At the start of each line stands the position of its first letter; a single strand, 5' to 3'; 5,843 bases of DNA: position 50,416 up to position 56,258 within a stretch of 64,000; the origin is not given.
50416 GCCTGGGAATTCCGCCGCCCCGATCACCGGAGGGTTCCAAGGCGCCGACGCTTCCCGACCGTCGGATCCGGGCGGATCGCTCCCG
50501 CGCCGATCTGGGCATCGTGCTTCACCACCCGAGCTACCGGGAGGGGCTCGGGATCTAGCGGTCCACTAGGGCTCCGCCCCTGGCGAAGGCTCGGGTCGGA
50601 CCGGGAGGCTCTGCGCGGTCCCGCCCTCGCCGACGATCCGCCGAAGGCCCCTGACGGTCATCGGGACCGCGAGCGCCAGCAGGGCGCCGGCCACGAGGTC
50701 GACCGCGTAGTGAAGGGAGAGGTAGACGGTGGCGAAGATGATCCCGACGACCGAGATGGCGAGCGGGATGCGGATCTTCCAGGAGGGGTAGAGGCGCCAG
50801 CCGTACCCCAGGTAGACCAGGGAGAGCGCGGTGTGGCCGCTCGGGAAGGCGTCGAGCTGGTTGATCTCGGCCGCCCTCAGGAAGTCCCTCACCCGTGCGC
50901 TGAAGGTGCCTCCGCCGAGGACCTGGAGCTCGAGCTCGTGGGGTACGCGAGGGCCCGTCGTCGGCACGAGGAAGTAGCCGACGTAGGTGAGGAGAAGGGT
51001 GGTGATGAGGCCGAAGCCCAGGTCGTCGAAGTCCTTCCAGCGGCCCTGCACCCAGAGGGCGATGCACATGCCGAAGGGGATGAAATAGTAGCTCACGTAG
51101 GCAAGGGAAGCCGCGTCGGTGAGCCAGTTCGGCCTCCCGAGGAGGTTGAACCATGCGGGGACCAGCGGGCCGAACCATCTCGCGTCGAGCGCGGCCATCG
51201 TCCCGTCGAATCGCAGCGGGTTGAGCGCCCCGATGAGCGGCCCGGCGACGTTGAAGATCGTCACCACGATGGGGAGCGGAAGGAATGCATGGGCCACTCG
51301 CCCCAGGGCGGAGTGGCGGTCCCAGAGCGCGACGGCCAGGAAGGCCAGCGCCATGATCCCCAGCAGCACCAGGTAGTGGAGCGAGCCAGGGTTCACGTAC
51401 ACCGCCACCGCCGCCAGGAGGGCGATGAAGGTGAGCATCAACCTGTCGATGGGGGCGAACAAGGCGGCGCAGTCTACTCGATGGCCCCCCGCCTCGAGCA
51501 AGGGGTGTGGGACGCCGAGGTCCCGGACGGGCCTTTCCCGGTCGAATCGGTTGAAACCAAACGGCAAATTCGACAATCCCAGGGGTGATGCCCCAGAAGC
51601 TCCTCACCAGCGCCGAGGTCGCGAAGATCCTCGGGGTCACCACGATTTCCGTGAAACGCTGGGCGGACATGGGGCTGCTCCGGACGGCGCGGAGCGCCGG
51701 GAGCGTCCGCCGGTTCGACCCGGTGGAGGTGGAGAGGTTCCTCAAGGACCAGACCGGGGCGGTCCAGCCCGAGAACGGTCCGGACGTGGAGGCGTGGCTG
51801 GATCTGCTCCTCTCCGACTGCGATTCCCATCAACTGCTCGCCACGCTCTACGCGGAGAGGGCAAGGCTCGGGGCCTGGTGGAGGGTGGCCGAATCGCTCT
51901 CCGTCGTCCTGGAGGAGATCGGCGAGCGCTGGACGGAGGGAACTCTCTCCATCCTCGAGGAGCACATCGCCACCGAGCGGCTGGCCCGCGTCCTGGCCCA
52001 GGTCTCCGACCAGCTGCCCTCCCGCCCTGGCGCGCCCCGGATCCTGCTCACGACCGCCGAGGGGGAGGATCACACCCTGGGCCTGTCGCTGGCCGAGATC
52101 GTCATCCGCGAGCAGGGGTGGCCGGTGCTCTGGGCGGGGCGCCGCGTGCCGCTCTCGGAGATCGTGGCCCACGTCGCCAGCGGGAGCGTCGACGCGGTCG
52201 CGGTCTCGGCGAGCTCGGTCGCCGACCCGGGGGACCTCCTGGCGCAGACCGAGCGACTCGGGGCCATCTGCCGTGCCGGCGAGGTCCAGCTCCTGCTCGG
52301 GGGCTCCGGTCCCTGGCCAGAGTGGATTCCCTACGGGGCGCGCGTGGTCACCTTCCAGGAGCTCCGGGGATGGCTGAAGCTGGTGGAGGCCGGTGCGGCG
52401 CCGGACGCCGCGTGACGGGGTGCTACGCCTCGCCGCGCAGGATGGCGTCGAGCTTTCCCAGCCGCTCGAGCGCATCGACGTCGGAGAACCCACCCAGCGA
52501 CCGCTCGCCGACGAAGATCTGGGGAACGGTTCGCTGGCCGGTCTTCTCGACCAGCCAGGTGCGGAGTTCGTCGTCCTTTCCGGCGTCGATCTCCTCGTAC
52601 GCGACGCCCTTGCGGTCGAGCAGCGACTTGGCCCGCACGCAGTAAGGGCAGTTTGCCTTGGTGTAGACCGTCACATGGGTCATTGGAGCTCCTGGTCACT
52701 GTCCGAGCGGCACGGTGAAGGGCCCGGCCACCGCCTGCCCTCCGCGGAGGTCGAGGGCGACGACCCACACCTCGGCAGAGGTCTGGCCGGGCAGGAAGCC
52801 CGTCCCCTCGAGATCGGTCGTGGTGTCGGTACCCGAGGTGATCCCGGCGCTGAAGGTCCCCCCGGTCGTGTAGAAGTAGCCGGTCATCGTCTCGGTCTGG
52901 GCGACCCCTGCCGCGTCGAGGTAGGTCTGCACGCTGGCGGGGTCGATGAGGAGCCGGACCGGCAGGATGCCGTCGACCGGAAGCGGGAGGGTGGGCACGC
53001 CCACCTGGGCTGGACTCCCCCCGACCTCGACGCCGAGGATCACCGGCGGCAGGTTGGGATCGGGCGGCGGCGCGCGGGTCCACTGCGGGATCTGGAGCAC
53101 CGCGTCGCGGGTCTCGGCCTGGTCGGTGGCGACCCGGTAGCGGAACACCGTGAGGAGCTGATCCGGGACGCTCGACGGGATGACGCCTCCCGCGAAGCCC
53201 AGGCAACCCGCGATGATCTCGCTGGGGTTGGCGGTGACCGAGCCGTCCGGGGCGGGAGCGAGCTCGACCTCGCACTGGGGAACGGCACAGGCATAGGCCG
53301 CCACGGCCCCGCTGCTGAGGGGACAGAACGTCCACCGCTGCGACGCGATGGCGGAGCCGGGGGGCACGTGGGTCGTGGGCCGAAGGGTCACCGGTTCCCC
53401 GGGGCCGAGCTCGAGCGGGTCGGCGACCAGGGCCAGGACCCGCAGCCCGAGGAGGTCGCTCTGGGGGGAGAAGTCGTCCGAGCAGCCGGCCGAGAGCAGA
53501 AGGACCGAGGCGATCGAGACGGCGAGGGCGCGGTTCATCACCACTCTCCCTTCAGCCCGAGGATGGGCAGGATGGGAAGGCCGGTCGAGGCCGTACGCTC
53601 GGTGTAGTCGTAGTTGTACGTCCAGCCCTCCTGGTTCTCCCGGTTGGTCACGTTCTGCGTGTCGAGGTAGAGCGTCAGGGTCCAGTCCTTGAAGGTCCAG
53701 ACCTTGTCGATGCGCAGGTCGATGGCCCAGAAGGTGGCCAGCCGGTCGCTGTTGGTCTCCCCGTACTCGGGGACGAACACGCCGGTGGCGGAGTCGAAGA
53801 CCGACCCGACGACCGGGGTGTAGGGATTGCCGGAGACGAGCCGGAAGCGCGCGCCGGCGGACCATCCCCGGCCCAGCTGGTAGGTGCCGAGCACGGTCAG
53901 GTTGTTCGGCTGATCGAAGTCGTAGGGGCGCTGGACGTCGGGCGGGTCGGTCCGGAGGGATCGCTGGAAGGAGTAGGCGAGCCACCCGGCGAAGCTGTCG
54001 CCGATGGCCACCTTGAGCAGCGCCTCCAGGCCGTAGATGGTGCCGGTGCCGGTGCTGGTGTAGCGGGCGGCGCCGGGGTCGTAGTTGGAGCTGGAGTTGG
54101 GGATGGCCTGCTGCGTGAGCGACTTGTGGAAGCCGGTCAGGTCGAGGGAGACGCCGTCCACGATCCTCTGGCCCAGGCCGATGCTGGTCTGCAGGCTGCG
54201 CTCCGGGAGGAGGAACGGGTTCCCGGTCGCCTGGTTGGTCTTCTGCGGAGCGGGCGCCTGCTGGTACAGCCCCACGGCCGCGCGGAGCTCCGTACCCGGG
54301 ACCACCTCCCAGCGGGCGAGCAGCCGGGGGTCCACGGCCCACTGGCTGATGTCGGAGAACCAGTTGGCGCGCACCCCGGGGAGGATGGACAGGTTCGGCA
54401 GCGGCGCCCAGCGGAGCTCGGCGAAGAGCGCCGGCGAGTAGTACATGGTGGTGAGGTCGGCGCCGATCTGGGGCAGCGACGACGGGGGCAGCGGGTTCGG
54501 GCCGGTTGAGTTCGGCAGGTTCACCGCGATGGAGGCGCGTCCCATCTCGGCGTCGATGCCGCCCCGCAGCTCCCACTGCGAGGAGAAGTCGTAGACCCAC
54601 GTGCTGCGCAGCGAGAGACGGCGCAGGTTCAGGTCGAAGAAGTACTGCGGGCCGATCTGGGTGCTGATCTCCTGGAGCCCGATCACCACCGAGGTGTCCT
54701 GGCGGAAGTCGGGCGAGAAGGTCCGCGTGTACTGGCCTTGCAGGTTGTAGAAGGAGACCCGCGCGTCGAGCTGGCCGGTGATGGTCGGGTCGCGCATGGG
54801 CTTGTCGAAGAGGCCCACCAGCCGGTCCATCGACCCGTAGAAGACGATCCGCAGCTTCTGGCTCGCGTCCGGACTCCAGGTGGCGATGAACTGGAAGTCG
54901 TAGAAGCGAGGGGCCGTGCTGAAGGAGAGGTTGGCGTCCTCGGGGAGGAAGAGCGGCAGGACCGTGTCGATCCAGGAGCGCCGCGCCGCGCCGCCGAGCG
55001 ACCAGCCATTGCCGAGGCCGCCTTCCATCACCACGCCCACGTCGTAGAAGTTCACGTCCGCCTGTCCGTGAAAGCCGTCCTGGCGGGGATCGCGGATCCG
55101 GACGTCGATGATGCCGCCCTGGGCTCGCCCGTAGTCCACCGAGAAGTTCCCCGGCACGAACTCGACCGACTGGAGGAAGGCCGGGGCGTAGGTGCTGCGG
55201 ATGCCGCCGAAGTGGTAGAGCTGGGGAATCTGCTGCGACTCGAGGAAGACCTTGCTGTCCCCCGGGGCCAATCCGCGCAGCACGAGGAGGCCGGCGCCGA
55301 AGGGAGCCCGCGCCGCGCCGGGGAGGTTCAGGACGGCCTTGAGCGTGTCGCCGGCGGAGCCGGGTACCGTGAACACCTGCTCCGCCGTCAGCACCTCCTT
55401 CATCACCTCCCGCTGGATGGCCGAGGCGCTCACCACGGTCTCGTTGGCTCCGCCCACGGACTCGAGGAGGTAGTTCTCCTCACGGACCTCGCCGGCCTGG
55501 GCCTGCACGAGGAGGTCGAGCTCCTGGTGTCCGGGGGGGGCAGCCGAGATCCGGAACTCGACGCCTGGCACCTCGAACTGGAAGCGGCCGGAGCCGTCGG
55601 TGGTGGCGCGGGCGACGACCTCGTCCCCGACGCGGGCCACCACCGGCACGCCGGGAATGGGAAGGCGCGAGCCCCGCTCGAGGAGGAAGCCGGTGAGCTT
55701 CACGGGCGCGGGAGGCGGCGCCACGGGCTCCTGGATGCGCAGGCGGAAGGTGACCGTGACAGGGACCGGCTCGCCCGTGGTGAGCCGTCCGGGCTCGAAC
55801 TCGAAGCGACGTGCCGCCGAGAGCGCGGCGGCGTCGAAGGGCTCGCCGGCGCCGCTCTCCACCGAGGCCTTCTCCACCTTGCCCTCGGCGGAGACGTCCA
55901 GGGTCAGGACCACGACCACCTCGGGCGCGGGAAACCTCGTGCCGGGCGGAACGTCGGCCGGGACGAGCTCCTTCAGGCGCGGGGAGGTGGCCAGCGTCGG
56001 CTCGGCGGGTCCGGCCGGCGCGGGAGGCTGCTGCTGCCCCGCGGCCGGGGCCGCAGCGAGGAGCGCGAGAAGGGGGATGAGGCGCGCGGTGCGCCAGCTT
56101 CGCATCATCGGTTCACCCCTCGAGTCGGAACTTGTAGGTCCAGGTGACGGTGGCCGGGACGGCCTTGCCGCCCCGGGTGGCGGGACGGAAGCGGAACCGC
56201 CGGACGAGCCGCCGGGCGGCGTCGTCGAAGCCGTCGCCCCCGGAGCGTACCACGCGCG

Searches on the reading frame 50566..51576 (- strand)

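Call 61: search_protein_families(library=pfam, proteins=[window:50566-51576:-], max_evalue=0.001)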
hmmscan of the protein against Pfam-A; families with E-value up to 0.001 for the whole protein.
window:50566-51576:- (336 aa): 2 families
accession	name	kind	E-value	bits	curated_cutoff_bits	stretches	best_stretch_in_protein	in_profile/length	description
PF14378.12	PAP2_3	-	8.5e-21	75.1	27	1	133-303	8-186/190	PAP2 superfamily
PF01569.27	PAP2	-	3e-07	30.7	27.2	1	241-304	48-117/130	PAP2 superfamily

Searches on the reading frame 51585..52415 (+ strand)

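Call 61: search_protein_families(library=pfam, proteins=[window:51585-52415:+], max_evalue=0.001)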
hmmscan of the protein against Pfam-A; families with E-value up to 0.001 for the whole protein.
window:51585-52415:+ (276 aa): 5 families
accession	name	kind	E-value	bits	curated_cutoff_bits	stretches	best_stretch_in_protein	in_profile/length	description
PF12728.13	HTH_17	-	1.1e-07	32.4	27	1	6-56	1-50/51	Helix-turn-helix domain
PF13411.12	MerR_1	-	1.1e-06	29.1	21.6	1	8-52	2-46/69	MerR HTH family regulatory protein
PF02310.24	B12-binding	-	5.6e-06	26.6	32.1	1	152-242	2-90/121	B12 binding domain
PF00376.29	MerR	-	5.7e-05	23.3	28.2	1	8-44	1-38/38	MerR family regulatory protein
PF02607.22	B12-binding_2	-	7.5e-05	23.3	23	1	105-139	38-72/74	B12 binding domain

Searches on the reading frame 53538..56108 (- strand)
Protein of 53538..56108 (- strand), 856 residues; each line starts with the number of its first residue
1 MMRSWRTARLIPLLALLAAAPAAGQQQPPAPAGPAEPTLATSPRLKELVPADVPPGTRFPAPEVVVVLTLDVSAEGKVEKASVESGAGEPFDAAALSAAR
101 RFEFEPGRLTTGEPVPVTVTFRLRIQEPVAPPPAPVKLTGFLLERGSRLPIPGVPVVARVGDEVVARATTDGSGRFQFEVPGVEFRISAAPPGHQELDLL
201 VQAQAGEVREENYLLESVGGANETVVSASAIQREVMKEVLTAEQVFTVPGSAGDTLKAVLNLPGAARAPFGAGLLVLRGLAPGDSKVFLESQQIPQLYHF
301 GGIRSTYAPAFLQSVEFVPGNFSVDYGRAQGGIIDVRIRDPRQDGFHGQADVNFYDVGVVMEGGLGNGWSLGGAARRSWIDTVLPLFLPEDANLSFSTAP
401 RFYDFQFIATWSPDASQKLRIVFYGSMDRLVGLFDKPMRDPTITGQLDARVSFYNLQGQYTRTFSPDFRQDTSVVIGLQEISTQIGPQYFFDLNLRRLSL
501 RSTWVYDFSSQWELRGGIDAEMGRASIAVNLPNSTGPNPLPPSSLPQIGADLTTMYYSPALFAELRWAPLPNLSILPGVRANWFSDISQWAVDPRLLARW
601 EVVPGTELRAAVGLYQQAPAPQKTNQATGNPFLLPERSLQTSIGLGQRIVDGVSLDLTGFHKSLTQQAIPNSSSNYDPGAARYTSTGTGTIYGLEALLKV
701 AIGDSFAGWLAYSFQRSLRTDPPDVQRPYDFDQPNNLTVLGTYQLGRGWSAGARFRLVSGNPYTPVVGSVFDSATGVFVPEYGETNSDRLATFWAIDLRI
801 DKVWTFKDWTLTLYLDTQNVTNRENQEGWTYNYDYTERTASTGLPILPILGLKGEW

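Call 61: search_protein_families(library=pfam, proteins=[window:53538-56108:-], max_evalue=0.001)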
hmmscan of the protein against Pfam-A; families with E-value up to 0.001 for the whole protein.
window:53538-56108:- (856 aa): 2 families
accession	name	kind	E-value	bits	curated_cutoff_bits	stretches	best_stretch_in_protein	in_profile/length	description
PF03544.19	TonB_C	-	1.9e-07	31.9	24.6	1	65-122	17-74/79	Gram-negative bacterial TonB protein C-terminal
PF13620.12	CarboxypepD_reg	-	8.1e-06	26.5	32.3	1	139-210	3-76/82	Carboxypeptidase regulatory-like domain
